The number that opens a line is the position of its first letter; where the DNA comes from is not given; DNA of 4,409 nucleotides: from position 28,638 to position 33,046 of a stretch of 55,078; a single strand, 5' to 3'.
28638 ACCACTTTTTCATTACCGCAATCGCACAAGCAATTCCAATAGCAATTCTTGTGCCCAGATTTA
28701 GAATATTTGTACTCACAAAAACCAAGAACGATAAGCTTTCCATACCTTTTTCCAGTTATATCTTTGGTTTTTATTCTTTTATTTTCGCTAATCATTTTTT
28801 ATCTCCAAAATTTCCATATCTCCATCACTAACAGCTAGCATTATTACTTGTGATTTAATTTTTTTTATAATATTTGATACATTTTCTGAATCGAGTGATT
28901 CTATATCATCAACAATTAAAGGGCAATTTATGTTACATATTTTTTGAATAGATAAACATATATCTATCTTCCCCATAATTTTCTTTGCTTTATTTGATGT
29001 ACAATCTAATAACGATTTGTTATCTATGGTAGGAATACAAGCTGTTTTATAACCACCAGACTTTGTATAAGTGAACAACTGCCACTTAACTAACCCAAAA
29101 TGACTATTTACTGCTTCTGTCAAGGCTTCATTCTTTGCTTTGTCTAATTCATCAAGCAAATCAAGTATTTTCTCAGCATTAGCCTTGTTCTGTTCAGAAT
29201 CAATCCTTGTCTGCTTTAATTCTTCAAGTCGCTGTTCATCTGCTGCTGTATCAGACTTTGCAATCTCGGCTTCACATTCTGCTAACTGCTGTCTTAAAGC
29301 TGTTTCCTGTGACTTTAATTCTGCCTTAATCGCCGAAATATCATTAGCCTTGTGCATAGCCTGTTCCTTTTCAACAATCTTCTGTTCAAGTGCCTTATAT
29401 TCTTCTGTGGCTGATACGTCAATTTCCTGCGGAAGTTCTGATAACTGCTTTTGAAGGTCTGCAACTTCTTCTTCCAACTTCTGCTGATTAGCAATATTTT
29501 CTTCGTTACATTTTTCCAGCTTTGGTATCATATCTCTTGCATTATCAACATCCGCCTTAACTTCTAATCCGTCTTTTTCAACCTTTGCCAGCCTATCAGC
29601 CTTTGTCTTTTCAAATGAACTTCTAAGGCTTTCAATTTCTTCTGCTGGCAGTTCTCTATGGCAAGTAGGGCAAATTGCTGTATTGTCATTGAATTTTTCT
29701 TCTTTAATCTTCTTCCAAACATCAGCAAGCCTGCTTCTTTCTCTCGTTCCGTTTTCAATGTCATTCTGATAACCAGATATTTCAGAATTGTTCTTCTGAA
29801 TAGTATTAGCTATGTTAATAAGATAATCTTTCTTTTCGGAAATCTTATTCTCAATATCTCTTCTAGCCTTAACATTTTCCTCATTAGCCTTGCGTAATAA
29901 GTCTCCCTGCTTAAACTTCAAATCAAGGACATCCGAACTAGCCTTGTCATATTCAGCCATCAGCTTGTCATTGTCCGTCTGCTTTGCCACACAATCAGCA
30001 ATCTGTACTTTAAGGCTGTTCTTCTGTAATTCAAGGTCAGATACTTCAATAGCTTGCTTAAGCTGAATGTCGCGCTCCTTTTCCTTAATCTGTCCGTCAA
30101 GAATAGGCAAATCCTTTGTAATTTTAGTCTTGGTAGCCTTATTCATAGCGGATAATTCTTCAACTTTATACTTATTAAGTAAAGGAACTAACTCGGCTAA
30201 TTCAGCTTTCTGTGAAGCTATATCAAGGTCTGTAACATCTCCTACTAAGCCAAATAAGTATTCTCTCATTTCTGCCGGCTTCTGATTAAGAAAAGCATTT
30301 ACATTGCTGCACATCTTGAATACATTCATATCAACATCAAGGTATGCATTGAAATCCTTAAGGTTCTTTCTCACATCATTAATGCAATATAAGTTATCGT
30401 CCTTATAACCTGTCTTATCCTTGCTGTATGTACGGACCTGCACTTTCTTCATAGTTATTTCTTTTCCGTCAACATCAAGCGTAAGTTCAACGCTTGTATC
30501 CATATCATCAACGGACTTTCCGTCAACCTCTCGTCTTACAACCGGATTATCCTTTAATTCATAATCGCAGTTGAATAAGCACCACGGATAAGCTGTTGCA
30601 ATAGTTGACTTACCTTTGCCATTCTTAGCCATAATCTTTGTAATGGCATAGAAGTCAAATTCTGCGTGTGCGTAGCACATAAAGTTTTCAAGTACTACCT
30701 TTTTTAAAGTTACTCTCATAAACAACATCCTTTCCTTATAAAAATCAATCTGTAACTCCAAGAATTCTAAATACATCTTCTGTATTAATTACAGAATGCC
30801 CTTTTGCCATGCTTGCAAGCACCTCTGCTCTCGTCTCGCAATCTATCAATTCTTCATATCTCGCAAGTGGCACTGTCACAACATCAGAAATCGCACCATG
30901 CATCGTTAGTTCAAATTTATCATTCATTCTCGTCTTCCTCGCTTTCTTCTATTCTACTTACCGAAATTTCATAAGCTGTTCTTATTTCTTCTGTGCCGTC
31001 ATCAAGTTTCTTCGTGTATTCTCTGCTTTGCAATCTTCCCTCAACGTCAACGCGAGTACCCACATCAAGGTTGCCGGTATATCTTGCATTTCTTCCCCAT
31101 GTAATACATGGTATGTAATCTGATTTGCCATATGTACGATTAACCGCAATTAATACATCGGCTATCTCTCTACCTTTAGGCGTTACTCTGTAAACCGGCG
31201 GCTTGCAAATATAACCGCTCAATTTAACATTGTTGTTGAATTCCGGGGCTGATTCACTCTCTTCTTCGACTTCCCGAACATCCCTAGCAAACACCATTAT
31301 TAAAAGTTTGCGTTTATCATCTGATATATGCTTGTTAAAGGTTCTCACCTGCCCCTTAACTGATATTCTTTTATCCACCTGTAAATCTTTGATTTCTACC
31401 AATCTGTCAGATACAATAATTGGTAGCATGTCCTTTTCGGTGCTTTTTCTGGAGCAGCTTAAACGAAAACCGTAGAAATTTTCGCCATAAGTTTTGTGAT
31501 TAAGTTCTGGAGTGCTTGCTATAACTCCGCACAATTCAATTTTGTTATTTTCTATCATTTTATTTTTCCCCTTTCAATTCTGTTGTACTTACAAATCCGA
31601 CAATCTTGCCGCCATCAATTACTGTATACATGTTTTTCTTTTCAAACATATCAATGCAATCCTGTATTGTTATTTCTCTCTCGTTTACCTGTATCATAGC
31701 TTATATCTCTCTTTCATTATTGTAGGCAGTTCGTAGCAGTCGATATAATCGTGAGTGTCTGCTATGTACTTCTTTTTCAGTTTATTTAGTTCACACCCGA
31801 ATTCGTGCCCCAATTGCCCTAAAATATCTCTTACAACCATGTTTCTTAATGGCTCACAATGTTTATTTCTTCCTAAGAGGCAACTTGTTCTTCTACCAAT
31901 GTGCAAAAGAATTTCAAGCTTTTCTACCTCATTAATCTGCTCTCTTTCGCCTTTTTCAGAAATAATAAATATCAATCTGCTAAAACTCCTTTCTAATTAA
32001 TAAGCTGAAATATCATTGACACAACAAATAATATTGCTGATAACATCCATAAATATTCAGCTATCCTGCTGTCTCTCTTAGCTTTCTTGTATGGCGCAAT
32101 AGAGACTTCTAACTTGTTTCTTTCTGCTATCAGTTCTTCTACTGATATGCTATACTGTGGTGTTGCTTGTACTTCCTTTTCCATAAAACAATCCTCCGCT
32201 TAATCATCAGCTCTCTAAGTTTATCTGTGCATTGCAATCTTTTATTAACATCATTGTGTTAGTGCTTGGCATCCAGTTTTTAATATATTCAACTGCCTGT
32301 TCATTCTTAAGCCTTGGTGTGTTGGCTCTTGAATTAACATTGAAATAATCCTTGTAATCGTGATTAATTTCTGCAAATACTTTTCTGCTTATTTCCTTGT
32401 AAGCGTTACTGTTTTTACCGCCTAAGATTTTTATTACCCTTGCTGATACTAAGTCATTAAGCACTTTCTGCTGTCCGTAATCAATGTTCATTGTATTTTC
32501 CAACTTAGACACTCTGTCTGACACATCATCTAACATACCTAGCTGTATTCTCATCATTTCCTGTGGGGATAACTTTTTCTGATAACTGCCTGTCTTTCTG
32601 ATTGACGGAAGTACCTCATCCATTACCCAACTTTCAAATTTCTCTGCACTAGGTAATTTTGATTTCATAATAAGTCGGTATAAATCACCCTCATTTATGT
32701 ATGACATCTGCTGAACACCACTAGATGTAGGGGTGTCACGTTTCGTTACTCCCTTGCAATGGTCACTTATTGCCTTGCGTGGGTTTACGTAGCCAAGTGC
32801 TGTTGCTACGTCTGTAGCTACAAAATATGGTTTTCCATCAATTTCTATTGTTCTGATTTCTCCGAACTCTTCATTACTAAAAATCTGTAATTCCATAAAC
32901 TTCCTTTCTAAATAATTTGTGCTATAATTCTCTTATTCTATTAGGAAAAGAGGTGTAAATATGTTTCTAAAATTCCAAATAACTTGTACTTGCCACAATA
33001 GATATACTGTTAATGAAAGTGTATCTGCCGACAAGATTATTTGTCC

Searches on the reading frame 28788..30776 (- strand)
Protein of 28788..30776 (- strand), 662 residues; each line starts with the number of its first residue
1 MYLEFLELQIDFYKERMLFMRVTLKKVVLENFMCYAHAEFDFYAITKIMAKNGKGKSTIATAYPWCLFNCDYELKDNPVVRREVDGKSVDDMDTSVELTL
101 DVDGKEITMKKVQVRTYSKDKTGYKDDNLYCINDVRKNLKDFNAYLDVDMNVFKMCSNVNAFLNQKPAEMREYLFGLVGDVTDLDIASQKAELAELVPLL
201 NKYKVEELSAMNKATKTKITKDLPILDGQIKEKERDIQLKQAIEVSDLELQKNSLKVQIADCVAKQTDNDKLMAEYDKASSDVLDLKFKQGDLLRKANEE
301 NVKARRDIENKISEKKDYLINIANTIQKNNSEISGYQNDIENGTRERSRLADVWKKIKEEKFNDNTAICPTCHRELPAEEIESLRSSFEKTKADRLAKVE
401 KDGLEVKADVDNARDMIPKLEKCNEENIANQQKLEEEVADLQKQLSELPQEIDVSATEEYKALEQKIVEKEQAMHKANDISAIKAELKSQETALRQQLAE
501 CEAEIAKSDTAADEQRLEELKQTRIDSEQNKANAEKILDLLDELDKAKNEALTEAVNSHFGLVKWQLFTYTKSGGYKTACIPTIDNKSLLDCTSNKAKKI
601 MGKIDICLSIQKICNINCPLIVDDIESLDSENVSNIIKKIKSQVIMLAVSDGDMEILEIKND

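Call 49: search_protein_families(library=phrogs, proteins=[window:28788-30776:-], max_evalue=0.001)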
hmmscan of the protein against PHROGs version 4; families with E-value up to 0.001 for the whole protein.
window:28788-30776:- (662 aa): 6 families
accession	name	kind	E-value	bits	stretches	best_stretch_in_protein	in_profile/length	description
phrog_77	-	DNA, RNA and nucleotide metabolism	3.3e-60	205.6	1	11-653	285-933/967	SbcC-like subunit of palindrome specific endonuclease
phrog_10445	-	unknown function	9.3e-32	111.4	1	21-312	2-294/296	-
phrog_21084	-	other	9.5e-24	85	1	282-660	16-394/396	recombinase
phrog_20188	-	DNA, RNA and nucleotide metabolism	3.6e-17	63.7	1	384-654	6-272/279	endonuclease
phrog_1499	-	unknown function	1.2e-14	55.5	2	20-333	1-281/427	-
phrog_25363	-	unknown function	9.3e-05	23.6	1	23-73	6-57/77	-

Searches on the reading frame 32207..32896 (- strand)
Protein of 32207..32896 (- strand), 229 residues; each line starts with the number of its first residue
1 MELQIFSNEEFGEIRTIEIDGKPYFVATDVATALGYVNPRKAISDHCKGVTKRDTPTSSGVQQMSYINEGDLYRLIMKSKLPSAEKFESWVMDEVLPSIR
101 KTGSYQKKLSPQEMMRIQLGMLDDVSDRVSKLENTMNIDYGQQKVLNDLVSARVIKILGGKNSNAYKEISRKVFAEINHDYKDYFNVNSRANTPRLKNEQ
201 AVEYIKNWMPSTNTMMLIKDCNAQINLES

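Call 49: search_protein_families(library=phrogs, proteins=[window:32207-32896:-], max_evalue=0.001)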
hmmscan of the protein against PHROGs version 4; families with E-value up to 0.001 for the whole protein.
window:32207-32896:- (229 aa): 14 families
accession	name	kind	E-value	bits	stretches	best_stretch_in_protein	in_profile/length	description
phrog_463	-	transcription regulation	2.5e-69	234.6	1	1-228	3-248/250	anti-repressor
phrog_130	-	transcription regulation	6e-51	174.9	1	1-112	158-271/480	anti-repressor Ant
phrog_2899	-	transcription regulation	1.2e-47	163.8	1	2-130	6-137/263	anti-repressor Ant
phrog_373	-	transcription regulation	1.3e-34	121.1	1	3-224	79-325/373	anti-repressor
phrog_245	-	transcription regulation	1.6e-31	111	1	10-209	48-205/319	anti-repressor Ant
phrog_2593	-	transcription regulation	2.5e-31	110.3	1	11-204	27-206/255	anti-repressor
phrog_5060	-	transcription regulation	4.4e-31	109.6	1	13-192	16-202/224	anti-repressor Ant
phrog_7940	-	unknown function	4.7e-29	102.7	1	2-111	3-113/252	-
phrog_25722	-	unknown function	6.2e-28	98.5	1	3-108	4-111/150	-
phrog_2011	-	transcription regulation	4.6e-26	93.1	1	3-122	1-133/275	anti-repressor Ant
phrog_2977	-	transcription regulation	6.7e-21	75.6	1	2-82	63-148/150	anti-repressor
phrog_9976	-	transcription regulation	1.7e-18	68.2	1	13-153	10-156/188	anti-repressor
phrog_8448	-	transcription regulation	6.4e-16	59.7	1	131-228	40-148/151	anti-repressor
phrog_34000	-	unknown function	2.1e-09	38.5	1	5-103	16-123/194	-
